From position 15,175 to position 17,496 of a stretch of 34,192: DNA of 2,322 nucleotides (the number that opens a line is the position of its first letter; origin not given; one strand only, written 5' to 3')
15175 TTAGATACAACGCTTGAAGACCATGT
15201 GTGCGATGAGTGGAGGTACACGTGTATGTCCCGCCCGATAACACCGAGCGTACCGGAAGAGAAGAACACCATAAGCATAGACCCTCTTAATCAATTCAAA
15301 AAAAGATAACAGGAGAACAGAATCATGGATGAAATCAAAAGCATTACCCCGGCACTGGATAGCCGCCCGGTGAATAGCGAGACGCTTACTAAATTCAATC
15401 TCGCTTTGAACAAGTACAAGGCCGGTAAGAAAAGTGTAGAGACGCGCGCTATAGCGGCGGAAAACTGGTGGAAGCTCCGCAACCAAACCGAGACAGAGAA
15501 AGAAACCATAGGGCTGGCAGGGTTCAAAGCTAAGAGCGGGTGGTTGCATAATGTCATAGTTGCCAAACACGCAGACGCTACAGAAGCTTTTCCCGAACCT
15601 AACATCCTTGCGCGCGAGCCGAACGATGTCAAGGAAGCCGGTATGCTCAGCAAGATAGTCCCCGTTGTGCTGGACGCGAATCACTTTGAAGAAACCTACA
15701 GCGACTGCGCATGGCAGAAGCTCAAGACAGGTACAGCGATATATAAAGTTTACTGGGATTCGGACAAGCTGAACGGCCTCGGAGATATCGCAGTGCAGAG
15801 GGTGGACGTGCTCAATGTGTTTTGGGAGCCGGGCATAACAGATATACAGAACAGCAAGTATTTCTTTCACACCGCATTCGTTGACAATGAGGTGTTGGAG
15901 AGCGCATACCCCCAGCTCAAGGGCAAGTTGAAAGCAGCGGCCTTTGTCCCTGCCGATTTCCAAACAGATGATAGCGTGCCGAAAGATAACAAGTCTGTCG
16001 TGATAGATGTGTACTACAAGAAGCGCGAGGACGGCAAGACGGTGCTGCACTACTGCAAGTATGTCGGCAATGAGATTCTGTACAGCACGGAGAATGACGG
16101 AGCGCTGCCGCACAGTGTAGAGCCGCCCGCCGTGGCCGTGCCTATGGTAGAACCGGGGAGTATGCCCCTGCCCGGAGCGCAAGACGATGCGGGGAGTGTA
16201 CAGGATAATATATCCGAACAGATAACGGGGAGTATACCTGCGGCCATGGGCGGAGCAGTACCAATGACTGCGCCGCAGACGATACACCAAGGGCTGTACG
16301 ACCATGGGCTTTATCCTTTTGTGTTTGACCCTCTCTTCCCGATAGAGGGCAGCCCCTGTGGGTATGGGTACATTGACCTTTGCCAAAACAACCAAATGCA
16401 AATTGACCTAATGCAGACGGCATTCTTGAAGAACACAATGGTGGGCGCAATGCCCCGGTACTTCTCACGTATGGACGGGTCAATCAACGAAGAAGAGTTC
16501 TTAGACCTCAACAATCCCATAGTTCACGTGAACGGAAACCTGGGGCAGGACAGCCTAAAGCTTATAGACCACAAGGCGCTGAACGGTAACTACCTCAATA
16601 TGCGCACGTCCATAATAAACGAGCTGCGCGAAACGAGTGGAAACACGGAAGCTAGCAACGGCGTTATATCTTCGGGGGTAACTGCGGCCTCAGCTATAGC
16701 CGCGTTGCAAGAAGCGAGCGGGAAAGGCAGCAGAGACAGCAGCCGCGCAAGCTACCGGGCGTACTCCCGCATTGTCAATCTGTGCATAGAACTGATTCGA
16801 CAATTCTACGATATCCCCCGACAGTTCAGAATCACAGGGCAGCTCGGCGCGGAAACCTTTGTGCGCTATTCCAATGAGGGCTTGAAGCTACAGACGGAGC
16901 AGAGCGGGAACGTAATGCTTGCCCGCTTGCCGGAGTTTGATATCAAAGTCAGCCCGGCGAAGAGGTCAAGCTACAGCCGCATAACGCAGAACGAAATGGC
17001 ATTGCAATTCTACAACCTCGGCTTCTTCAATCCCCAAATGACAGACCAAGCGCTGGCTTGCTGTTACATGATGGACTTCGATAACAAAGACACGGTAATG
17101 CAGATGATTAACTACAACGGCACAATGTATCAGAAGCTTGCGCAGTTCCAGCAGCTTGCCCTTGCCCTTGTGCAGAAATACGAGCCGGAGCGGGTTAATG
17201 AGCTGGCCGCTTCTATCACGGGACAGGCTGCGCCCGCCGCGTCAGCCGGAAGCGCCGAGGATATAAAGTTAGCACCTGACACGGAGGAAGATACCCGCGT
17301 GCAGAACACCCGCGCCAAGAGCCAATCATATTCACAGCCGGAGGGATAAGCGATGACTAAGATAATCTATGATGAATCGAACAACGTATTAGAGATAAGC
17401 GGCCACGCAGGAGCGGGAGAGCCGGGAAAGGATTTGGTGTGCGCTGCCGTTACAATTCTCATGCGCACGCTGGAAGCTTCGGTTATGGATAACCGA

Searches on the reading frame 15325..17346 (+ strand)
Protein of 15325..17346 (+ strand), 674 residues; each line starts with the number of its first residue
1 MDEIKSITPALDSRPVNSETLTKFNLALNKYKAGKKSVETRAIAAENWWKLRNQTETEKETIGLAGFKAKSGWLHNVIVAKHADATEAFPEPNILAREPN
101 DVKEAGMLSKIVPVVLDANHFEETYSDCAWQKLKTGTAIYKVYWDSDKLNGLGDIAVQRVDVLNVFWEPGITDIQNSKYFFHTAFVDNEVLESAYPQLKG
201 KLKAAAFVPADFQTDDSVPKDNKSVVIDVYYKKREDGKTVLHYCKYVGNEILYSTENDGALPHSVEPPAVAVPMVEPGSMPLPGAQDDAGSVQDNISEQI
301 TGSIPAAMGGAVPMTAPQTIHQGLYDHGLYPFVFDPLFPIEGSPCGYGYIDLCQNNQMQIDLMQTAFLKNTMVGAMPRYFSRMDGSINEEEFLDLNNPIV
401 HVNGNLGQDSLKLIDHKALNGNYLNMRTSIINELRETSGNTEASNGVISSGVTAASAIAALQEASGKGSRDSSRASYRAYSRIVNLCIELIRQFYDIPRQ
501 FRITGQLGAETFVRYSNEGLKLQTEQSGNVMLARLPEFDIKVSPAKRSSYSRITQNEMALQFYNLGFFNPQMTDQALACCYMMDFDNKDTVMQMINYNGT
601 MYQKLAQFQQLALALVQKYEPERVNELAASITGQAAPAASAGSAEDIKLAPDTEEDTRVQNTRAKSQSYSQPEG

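Call 3: search_protein_families(library=pfam, proteins=[window:15325-17346:+], max_evalue=0.01)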
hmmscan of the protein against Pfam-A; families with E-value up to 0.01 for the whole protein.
window:15325-17346:+ (674 aa): 2 families
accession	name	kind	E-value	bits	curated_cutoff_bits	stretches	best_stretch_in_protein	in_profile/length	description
PF16510.12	P22_portal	-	2.5e-23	82.9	26.1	2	395-620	345-570/594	Phage P22-like portal protein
PF23899.1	SU10_portal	-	3.7e-10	39.3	30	1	330-506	312-489/593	Phage SU10 portal protein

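Call 4: search_protein_families(library=phrogs, proteins=[window:15325-17346:+], max_evalue=0.01)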
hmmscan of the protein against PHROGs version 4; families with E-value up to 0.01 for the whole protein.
window:15325-17346:+ (674 aa): 3 families
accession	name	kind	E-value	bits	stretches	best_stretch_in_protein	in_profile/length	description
phrog_156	-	head and packaging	1.3e-67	229.7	1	88-645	80-627/681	portal protein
phrog_1216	-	head and packaging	3e-05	23.8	1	325-506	336-524/714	portal protein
phrog_332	-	connector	0.00038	19.9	0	111-182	113-181/560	head-tail adaptor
